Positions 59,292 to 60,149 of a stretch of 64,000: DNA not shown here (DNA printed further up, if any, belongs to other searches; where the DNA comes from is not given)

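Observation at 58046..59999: TrpB2 translationally coupled to a ParB/Srx-fold protein: a possible self-contained serine-to-phosphoserine-to-tryptophan module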

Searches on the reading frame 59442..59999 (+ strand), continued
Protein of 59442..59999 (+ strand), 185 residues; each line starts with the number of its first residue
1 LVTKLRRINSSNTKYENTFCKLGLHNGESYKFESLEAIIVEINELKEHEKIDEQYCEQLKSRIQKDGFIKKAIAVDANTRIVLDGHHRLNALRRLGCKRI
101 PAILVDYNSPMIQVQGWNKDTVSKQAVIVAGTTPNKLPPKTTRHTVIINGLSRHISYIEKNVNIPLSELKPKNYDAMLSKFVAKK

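Call 58: search_protein_families(library=ncbifam, proteins=[P0026, P0030, P0033, P0035, P0038, P0052, P0099, P0137, P0142, P0168], max_evalue=1e-8)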
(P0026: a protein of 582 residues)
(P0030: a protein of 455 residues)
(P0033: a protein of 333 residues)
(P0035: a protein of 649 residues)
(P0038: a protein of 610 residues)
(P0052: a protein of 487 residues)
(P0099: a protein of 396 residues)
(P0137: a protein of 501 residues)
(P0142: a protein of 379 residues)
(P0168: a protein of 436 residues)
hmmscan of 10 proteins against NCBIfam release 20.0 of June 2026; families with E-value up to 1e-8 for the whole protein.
P0026 (582 aa): 16 families
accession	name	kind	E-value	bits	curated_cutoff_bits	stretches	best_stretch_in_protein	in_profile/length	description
TIGR01136.1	cysKM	subfamily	4.7e-57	193.6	344.15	1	286-559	8-294/299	cysteine synthase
NF008735.0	PRK11761.1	equivalog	3.2e-53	180.9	413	1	286-559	13-289/296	cysteine synthase CysM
TIGR01138.1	cysM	equivalog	4.7e-52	177.3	394.2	1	286-559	9-285/290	cysteine synthase B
TIGR01139.1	cysK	equivalog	1.5e-48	165.6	350.95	1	286-559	8-293/298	cysteine synthase A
NF007989.0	PRK10717.1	equivalog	1.1e-41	143.1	387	1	286-482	15-218/334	cysteine synthase A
TIGR01137.1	cysta_beta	equivalog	2.1e-40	138.8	510.25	1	286-562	12-309/457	cystathionine beta-synthase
TIGR03945.1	PLP_SbnA_fam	equivalog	1.7e-35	122.6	349.95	1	286-560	8-296/304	2,3-diaminopropionate biosynthesis protein SbnA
NF053679.1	CysteaSynCapA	equivalog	1.7e-30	106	600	1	270-475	4-209/329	cysteate synthase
NF053625.1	SerKinSerKArch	equivalog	1.5e-19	70.1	380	1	3-85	15-101/244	ADP-dependent L-serine kinase SerK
NF004170.0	PRK05638.1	equivalog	1.9e-12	46.5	421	0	280-462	62-233/442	threonine synthase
NF004996.0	PRK06381.1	equivalog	3.5e-12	46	266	1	286-548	16-286/319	threonine synthase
NF005035.0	PRK06450.1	equivalog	3.9e-12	45.6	301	0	298-434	64-191/338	threonine synthase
NF033589.0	staphy_B_SbnI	equivalog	6.1e-11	42.2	350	1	3-87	7-92/254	bifunctional transcriptional regulator/O-phospho-L-serine synthase SbnI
NF006094.0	PRK08246.1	subfamily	2.2e-09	37.2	331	1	286-479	24-203/310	serine/threonine dehydratase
NF005292.0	PRK06815.1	equivalog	2.6e-09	36.6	371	1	285-481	21-209/320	threonine/serine dehydratase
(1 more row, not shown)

P0030 (455 aa): 1 family
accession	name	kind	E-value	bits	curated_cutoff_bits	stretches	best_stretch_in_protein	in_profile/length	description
NF053625.1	SerKinSerKArch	equivalog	2.7e-19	69.3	380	0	51-137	13-101/244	ADP-dependent L-serine kinase SerK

P0033 (333 aa): 1 family
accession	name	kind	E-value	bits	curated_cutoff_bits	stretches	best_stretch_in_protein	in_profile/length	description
NF053625.1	SerKinSerKArch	equivalog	1.4e-21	76.7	380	0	206-298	15-109/244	ADP-dependent L-serine kinase SerK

P0035 (649 aa): 1 family
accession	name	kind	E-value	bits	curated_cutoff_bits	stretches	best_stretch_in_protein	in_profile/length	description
NF053625.1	SerKinSerKArch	equivalog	1.6e-23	83.1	380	1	199-285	12-100/244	ADP-dependent L-serine kinase SerK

P0038 (610 aa): 1 family
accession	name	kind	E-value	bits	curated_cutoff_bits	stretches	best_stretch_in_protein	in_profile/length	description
NF053625.1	SerKinSerKArch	equivalog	1.9e-19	69.8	380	0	160-246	12-100/244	ADP-dependent L-serine kinase SerK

P0052 (487 aa): 1 family
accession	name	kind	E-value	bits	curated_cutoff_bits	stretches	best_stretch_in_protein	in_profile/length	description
NF053625.1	SerKinSerKArch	equivalog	8.4e-20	70.9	380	1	345-435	8-100/244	ADP-dependent L-serine kinase SerK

P0099 (396 aa): 22 families
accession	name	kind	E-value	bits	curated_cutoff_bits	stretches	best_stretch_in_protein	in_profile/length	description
TIGR03992.1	Arch_glmU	subfamily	1.2e-29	103.5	292.1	1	14-261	1-230/393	bifunctional sugar-1-phosphate nucleotidylyltransferase/acetyltransferase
NF041313.1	UDPGP_AglF_Halo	equivalog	1.3e-27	96.8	400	1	14-135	1-118/234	UTP--glucose-1-phosphate uridylyltransferase AglF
NF010939.0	PRK14359.1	equivalog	5.1e-18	64.9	592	1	13-264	2-239/430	bifunctional UDP-N-acetylglucosamine diphosphorylase/glucosamine-1-phosphate N-acetyltransferase GlmU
NF049965.1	GlMnHpPGnyltfHddC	equivalog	6.2e-18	65.2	300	1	14-203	1-178/221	D-glycero-D-manno-heptose 1-phosphate guanosyltransferase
NF041135.1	IPPtranDIPPsyn_Thcocales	equivalog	1.2e-17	64.1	580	1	14-260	1-219/419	bifunctional L-myo-inositol-1-phosphate cytidylyltransferase/CDP-L-myo-inositol myo-inositolphosphotransferase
TIGR01208.1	rmlA_long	equivalog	2.1e-17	63.1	320.25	1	16-207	2-191/353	glucose-1-phosphate thymidylyltransferase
NF041173.1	Sug_nt_acttase_Thmprot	equivalog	1.2e-16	60.6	600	1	14-174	1-156/405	bifunctional sugar-1-phosphate nucleotidylyltransferase/acetyltransferase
TIGR01173.1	glmU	equivalog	2.3e-15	56.4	366.85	1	14-266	1-244/452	bifunctional UDP-N-acetylglucosamine diphosphorylase/glucosamine-1-phosphate N-acetyltransferase GlmU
NF053625.1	SerKinSerKArch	equivalog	2.4e-15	56.4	380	1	262-353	5-101/244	ADP-dependent L-serine kinase SerK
NF045761.1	NAMPUrTaseMurU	equivalog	2.7e-14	53.6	250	1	14-90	1-77/226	N-acetylmuramate alpha-1-phosphate uridylyltransferase MurU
NF010940.0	PRK14360.1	equivalog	2.7e-14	52.6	602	1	16-264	4-242/452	bifunctional UDP-N-acetylglucosamine diphosphorylase/glucosamine-1-phosphate N-acetyltransferase GlmU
NF010932.0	PRK14352.1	equivalog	8.8e-14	51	611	1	11-239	4-227/488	bifunctional UDP-N-acetylglucosamine diphosphorylase/glucosamine-1-phosphate N-acetyltransferase GlmU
NF052502.1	man1P_GTase_Rv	exception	3.5e-13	49.2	440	1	14-141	1-129/352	mannose-1-phosphate guanylyltransferase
NF010934.1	PRK14354.1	equivalog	3.8e-12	45.5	450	1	16-265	2-243/447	bifunctional UDP-N-acetylglucosamine diphosphorylase/glucosamine-1-phosphate N-acetyltransferase GlmU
NF010933.0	PRK14353.1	equivalog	1.1e-11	44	505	1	12-263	4-247/453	bifunctional UDP-N-acetylglucosamine diphosphorylase/glucosamine-1-phosphate N-acetyltransferase GlmU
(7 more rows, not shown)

P0137 (501 aa): 1 family
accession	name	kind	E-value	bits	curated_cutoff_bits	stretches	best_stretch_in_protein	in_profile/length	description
NF053625.1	SerKinSerKArch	equivalog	7.1e-16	58.1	380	0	355-434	12-94/244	ADP-dependent L-serine kinase SerK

P0142 (379 aa): 10 families
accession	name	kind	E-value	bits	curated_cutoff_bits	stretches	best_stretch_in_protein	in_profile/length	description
NF053625.1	SerKinSerKArch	equivalog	2.3e-18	66.2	380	1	259-337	16-101/244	ADP-dependent L-serine kinase SerK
NF043040.1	corrin_prot_MT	hypoth_equivalog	7.5e-17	61.5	180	1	79-187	42-148/216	corrinoid protein-associated methyltransferase CpaM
NF001556.0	PRK00377.1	equivalog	3e-11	43.5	238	1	72-189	35-146/198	cobalt-precorrin-6Y C(15)-methyltransferase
NF004851.0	PRK06202.1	equivalog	1.6e-10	40.8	243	1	63-180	45-160/237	hypothetical protein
TIGR02469.1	CbiT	equivalog_domain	4.1e-10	40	78.3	1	70-187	12-121/124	precorrin-6Y C5,15-methyltransferase (decarboxylating) subunit CbiT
NF047649.1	MTase_UXPK_star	exception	9e-10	38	460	1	78-186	78-181/283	methyltransferase/UXPK-star double selenoprotein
TIGR01983.1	UbiG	equivalog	2.8e-09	36.6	102.95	1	75-186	46-151/228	bifunctional 2-polyprenyl-6-hydroxyphenol methylase/3-demethylubiquinol 3-O-methyltransferase UbiG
TIGR03534.1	RF_mod_PrmC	equivalog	3e-09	36.7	199.1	0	73-152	84-159/253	peptide chain release factor N(5)-glutamine methyltransferase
NF001790.0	PRK00517.3-3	equivalog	3.6e-09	36.4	269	1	75-212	120-249/262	50S ribosomal protein L11 methyltransferase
NF041537.1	ArsM_AhpD_UU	exception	7.4e-09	34.8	510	1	76-188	75-182/345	arsenite methyltransferase/AhpD domain selenoprotein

P0168 (436 aa): 33 families (the best 25 are shown)
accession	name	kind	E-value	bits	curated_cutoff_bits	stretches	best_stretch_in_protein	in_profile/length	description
TIGR01136.1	cysKM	subfamily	1.3e-118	395.7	344.15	1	146-435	2-299/299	cysteine synthase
TIGR01138.1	cysM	equivalog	2e-108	362.3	394.2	1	145-435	2-290/290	cysteine synthase B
TIGR01139.1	cysK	equivalog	2.8e-107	358.4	350.95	1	147-435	3-298/298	cysteine synthase A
NF008735.0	PRK11761.1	equivalog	7.4e-102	340.6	413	1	145-436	6-295/296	cysteine synthase CysM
TIGR01137.1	cysta_beta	equivalog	4.3e-84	282.8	510.25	1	144-432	4-308/457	cystathionine beta-synthase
NF007989.0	PRK10717.1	equivalog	1.5e-81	274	387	1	143-432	6-315/334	cysteine synthase A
TIGR03945.1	PLP_SbnA_fam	equivalog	4.3e-70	236.2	349.95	1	146-431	2-296/304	2,3-diaminopropionate biosynthesis protein SbnA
NF053679.1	CysteaSynCapA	equivalog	3.7e-63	213.3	600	1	140-431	5-316/329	cysteate synthase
NF005292.0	PRK06815.1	equivalog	1.2e-20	73.8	371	1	139-347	9-208/320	threonine/serine dehydratase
NF005147.0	PRK06608.1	equivalog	2.7e-20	72.5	380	1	139-344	12-208/339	serine/threonine dehydratase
NF052478.1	CystDsulMYC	equivalog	3.8e-20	72.5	600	1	164-430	35-321/354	L-cysteine desulfhydrase Cds1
NF005454.0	PRK07048.1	equivalog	6.7e-20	71.5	452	1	130-363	5-226/324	threo-3-hydroxy-L-aspartate ammonia-lyase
NF006094.0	PRK08246.1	subfamily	5.4e-19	68.7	331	1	139-346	11-203/310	serine/threonine dehydratase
NF006389.0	PRK08638.1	equivalog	1.3e-18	67.1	453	1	129-416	6-283/333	bifunctional threonine ammonia-lyase/L-serine ammonia-lyase TdcB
NF004996.0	PRK06381.1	equivalog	5.7e-18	65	266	1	150-330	14-188/319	threonine synthase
NF053625.1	SerKinSerKArch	equivalog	2e-12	46.8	380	1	13-89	16-97/244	ADP-dependent L-serine kinase SerK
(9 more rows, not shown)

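Call 69: search_solved_structures(query=A1, max_evalue=1, show_alignments=3)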
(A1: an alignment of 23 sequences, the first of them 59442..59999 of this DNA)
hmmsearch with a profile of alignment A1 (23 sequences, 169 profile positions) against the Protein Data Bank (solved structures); distinct sequences matched with E-value up to 1: 17.
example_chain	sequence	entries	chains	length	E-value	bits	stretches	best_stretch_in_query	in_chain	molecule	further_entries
5x0b_A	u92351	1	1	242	5.1e-23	84.6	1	10-132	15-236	Free serine kinase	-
5x0j_A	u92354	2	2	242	7.3e-22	80.9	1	10-132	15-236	Free serine kinase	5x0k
5x0e_A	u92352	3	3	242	1.4e-21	80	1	10-132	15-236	Free serine kinase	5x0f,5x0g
1vk1_A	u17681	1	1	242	2.1e-21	79.4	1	10-126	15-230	Conserved hypothetical protein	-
5uje_A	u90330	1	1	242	1.2e-14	57.4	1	7-94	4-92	SbnI protein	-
5ujd_A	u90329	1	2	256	1e-13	54.4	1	7-119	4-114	Siderophore biosynthesis protein SbnI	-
6nr6_A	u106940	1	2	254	1.6e-13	53.7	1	10-119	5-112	Bifunctional transcriptional regulator/O-phospho-L-serine synthase SbnI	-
5k5d_B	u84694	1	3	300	0.00018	24.3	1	6-87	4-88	ParB domain protein nuclease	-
5k5a_B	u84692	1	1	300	0.00073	22.3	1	6-87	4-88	ParB domain protein nuclease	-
7ng0_A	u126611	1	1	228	0.0094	18.7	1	28-86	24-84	Nucleoid occlusion protein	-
7nfu_A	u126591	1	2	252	0.01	18.6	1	27-86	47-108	Nucleoid occlusion protein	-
7bnk_A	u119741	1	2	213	0.027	17.2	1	27-82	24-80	ParB family protein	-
7bnr_A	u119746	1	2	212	0.029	17.1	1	27-82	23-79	ParB family protein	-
7o0n_A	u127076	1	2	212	0.04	16.6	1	27-82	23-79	ParB family protein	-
7ol9_A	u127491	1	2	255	0.088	15.5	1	29-87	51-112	Nucleoid occlusion protein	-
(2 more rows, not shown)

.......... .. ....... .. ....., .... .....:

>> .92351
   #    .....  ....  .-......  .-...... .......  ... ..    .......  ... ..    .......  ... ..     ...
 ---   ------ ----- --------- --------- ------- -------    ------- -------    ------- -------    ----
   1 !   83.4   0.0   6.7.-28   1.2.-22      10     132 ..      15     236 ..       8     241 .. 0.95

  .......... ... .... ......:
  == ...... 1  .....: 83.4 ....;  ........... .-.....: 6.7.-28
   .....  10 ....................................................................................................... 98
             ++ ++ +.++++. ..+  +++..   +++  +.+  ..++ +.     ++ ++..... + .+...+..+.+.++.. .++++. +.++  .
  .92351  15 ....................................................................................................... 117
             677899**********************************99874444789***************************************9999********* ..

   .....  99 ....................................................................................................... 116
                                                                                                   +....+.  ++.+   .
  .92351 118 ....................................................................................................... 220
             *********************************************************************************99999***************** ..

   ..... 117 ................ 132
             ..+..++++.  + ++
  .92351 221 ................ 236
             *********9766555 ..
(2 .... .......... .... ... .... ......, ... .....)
